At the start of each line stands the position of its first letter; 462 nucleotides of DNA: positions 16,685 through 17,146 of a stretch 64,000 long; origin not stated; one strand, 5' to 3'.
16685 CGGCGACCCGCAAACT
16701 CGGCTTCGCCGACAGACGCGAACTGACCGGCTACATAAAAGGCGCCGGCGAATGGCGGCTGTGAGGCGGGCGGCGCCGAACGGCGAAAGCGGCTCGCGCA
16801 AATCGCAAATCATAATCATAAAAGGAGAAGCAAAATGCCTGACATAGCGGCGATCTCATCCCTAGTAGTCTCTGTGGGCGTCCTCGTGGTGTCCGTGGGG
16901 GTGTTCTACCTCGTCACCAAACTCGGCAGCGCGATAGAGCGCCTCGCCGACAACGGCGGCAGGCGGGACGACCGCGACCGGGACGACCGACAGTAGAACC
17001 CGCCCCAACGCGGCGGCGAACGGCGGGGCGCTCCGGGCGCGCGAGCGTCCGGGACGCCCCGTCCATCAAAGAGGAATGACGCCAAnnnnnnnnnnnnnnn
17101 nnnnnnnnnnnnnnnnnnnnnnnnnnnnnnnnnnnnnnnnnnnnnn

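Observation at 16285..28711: Co-directional 12.4-kb cluster: LuxR - microprotein - PD40 chimera - S8/vWA protease - three RCC1 propellers - repeated-module membrane proteins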

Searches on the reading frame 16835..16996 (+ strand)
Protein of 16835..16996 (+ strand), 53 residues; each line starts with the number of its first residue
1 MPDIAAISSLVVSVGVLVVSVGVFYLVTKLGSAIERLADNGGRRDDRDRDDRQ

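Call 4: search_protein_families(library=pfam, proteins=[window:16835-16996:+], max_evalue=0.01)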
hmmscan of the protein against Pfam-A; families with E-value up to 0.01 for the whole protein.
window:16835-16996:+ (53 aa): 0 families

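Call 28: search_protein_families(library=ncbifam, proteins=[window:16835-16996:+], max_evalue=0.01)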
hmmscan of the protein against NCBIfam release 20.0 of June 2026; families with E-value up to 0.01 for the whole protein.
window:16835-16996:+ (53 aa): 0 families

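Call 46: search_protein_families(library=padloc, proteins=[window:16835-16996:+], max_evalue=0.01)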
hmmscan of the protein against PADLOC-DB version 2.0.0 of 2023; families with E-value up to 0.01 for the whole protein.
window:16835-16996:+ (53 aa): 0 families

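Call 50: find_homologous_proteins(query=A2, max_evalue=0.001)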
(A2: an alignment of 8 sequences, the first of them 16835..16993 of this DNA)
Query A2 (8 sequences) (53 aa, profile of the alignment): 94 proteins with E <= 0.001 among 8000 candidates.
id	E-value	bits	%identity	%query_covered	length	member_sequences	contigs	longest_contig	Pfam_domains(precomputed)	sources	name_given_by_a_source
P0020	1.3e-26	110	44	89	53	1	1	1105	-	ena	-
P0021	2.3e-26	109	60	87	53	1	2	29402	-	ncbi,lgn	-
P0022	4.1e-26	108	65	91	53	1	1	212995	-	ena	-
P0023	7.2e-26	107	62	91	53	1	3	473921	-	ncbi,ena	-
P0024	8.9e-26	107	62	87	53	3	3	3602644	-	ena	-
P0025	2.0e-25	106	57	92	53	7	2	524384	-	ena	-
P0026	5.4e-25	105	69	72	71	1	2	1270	-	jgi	jgi:hypothetical protein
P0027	6.2e-25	104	48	87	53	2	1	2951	-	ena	-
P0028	7.3e-25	104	62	91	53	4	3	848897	-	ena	-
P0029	2.1e-24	103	40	96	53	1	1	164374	-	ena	-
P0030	1.2e-23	100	55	96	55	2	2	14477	-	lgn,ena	-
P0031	1.6e-23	100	76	77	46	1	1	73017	-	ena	-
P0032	1.5e-22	97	54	94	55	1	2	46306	-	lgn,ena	-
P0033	2.7e-22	96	71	72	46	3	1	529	-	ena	-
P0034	5.8e-22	95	60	87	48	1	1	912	-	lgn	-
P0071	1.6e-16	77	51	70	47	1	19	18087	-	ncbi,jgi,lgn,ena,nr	ncbi:MAG: hypothetical protein HOJ22_10115 [Chloroflexi bacterium]|jgi:hypothetical protein|nr:hypot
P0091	2.6e-13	67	57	75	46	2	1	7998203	-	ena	-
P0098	1.5e-12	65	51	77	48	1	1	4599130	-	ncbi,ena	-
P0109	1.7e-7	48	62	74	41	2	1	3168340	-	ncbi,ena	-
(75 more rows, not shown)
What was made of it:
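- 16835..16996 (+): Conserved 53-aa single-pass membrane microprotein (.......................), with an acidic residue at position 3 and a positively charged stretch after the TM helix. 94 clusters in the protein database (call 50).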

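Call 51: find_encoding_contigs(protein=P0071, flank=8000, max_places=3)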
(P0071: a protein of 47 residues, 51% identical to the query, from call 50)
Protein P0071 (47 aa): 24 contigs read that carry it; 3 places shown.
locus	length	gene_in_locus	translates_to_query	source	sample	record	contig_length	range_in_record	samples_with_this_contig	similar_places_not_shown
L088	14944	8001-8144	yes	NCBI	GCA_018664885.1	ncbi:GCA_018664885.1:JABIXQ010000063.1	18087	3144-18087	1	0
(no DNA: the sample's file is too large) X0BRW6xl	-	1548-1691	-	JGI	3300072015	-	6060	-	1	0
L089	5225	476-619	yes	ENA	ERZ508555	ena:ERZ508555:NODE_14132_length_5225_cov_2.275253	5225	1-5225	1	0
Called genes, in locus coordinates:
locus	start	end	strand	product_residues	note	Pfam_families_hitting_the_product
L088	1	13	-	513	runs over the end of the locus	-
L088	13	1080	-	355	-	PF09136:Glucodextran_B (faint)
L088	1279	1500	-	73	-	-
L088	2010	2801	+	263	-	PF00561:Abhydrolase_1, PF12146:Hydrolase_4, PF12697:Abhydrolase_6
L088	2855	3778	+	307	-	PF00248:Aldo_ket_red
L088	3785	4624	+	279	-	PF01261:AP_endonuc_2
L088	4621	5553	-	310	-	PF00892:EamA, PF10639:TMEM234 (faint), PF00892:EamA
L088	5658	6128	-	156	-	PF08327:AHSA1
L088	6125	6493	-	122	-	PF01022:HTH_5, PF12802:MarR_2 (weak), PF12840:HTH_20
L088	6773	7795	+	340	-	PF03069:FmdA_AmdA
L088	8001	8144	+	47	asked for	-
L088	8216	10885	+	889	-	PF00082:Peptidase_S8, PF00092:VWA, PF13519:VWA_2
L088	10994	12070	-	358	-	PF08240:ADH_N, PF16912:Glu_dehyd_C, PF00107:ADH_zinc_N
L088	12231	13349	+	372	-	PF01636:APH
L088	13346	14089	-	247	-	PF08445:FR47 (faint), PF00583:Acetyltransf_1, PF13673:Acetyltransf_10, PF13508:Acetyltransf_7 (weak)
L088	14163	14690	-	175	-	PF00293:NUDIX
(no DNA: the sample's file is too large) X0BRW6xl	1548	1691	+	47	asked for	-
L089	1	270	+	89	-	?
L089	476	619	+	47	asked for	-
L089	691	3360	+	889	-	PF00082:Peptidase_S8, PF00092:VWA, PF13519:VWA_2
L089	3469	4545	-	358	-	PF08240:ADH_N, PF16912:Glu_dehyd_C, PF00107:ADH_zinc_N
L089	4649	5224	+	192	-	?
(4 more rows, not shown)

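Call 52: find_encoding_contigs(protein=P0091, flank=8000, max_places=2)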
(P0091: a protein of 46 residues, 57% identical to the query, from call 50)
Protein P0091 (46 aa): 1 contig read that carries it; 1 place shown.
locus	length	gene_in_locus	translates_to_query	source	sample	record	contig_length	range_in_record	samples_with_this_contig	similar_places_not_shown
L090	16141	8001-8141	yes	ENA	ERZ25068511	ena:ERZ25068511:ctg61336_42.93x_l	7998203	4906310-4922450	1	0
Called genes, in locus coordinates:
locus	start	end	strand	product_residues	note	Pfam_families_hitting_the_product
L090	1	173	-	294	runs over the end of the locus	PF01656:CbiA, PF02374:ArsA_ATPase (weak), PF06564:CBP_BcsQ (faint), PF09140:MipZ (faint), PF10609:ParA (weak), PF13614:AAA_31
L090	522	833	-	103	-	-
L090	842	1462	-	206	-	-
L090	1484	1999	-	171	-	-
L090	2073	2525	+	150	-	-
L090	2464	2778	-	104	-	-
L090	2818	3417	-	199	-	-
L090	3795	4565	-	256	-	-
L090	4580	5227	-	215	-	-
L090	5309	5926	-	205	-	-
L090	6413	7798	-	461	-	PF12760:Zn_ribbon_IS1595, PF12762:DDE_Tnp_IS1595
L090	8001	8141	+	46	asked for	-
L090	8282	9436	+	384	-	PF01385:OrfB_IS605, PF07282:Cas12f1-like_TNB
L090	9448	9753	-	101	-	-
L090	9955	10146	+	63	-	-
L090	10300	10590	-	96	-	-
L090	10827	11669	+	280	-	PF00753:Lactamase_B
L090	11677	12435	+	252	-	-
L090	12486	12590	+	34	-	-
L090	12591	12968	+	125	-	-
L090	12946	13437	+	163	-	-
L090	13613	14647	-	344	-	-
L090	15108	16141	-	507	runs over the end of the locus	PF13384:HTH_23 (weak), PF13518:HTH_28, PF13551:HTH_29, PF13565:HTH_32 (weak), PF01498:HTH_Tnp_Tc3_2 (faint)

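Call 78: find_encoding_contigs(protein=P0109, flank=8000, max_places=2)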
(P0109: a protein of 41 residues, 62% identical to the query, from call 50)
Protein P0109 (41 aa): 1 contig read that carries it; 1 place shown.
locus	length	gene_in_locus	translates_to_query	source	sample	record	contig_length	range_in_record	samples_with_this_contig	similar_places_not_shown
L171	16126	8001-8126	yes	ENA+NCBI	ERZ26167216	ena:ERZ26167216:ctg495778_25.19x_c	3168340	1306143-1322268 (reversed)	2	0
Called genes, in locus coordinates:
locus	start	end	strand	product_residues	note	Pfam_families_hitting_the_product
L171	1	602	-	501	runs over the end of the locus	PF00091:Tubulin, PF12327:FtsZ_C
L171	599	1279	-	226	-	-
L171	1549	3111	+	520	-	PF01039:Carboxyl_trans, PF03255:ACCA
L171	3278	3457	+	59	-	-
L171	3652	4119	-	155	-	-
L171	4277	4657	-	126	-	PF13936:HTH_38, PF13384:HTH_23 (weak)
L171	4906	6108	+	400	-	PF00180:Iso_dh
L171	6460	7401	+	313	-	PF00056:Ldh_1_N, PF02866:Ldh_1_C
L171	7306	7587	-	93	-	-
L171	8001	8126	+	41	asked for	-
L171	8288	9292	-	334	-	PF13384:HTH_23 (weak), PF13936:HTH_38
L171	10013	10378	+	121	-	PF00856:SET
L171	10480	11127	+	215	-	-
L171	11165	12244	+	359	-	PF04909:Amidohydro_2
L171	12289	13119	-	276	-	PF00106:adh_short, PF13561:adh_short_C2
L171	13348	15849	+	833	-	PF10101:DUF2339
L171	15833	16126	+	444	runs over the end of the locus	PF00754:F5_F8_type_C (faint), PF13163:DUF3999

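Call 79: find_encoding_contigs(protein=P0098, flank=8000, max_places=2)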
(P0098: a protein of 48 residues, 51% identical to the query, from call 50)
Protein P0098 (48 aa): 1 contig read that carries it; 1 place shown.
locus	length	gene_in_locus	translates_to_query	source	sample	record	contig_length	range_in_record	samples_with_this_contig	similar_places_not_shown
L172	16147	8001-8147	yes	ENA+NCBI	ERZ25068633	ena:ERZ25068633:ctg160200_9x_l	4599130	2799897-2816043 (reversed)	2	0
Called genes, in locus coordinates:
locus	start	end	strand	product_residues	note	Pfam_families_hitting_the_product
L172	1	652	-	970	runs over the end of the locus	-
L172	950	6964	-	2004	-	PF00560:LRR_1 (faint), PF23598:LRR_14, PF13855:LRR_8 (weak), PF23598:LRR_14, PF13855:LRR_8, PF12799:LRR_4, PF13855:LRR_8, PF23598:LRR_14 (weak), +3 more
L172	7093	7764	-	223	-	-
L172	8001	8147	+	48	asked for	-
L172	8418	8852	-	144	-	-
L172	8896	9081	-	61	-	-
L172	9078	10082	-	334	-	-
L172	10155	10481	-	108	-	-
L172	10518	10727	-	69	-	-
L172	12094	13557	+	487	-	PF17963:Big_9 (weak), PF18911:PKD_4 (weak), PF00801:PKD (faint), PF22352:K319L-like_PKD, PF05345:He_PIG, PF00041:fn3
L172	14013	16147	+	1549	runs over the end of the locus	PF16709:SCAB-Ig (faint), PF23197:IG_AIR9 (faint), PF00028:Cadherin (weak), PF25374:Cadherin_FAT4_N (faint), PF00028:Cadherin (weak)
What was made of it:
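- Three divergent microprotein homologues are solo: L090, L171 and L172 (calls 52, 78, 79).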
